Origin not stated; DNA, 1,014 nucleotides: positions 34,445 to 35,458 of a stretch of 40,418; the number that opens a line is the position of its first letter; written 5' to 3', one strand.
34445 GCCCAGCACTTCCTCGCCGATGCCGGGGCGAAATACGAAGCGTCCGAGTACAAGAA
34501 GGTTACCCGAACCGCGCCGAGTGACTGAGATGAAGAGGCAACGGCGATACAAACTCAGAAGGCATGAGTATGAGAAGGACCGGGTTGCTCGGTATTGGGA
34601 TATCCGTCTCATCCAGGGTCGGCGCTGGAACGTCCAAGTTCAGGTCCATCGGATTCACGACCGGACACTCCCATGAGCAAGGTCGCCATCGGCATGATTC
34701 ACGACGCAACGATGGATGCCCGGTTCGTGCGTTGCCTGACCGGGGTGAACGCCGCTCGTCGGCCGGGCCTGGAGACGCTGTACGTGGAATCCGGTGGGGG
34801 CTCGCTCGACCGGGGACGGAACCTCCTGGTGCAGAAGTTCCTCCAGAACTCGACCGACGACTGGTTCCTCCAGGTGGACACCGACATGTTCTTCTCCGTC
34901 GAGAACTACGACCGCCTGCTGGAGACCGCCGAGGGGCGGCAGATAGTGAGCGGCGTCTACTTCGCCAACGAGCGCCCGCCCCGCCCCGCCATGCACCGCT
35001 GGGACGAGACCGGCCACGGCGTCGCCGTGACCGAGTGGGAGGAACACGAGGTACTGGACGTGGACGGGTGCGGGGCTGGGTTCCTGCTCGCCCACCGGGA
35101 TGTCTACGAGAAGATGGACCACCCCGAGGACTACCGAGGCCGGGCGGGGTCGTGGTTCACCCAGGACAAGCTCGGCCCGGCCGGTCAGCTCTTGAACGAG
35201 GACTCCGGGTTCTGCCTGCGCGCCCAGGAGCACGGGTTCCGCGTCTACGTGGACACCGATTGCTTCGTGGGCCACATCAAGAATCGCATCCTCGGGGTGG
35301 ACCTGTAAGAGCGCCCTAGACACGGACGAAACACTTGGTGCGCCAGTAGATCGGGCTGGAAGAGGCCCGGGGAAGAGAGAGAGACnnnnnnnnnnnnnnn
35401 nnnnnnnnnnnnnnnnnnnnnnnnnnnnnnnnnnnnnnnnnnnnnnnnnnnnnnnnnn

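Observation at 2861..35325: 15-nt motif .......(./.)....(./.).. sits at the boundary of every late-gene block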

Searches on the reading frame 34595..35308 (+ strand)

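Call 17: search_protein_families(library=phrogs, proteins=[window:34595-35308:+], max_evalue=0.01)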
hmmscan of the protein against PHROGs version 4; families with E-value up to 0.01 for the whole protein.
window:34595-35308:+ (237 aa): 3 families
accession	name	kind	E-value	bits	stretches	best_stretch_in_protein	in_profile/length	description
phrog_1574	-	unknown function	2.8e-16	61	1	85-233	81-234/240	-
phrog_34859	-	moron, auxiliary metabolic gene and host takeover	5e-11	43.7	1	65-230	46-215/247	glycosyltransferase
phrog_12406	-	moron, auxiliary metabolic gene and host takeover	4.5e-06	27.3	1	80-234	51-200/242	glycosyltransferase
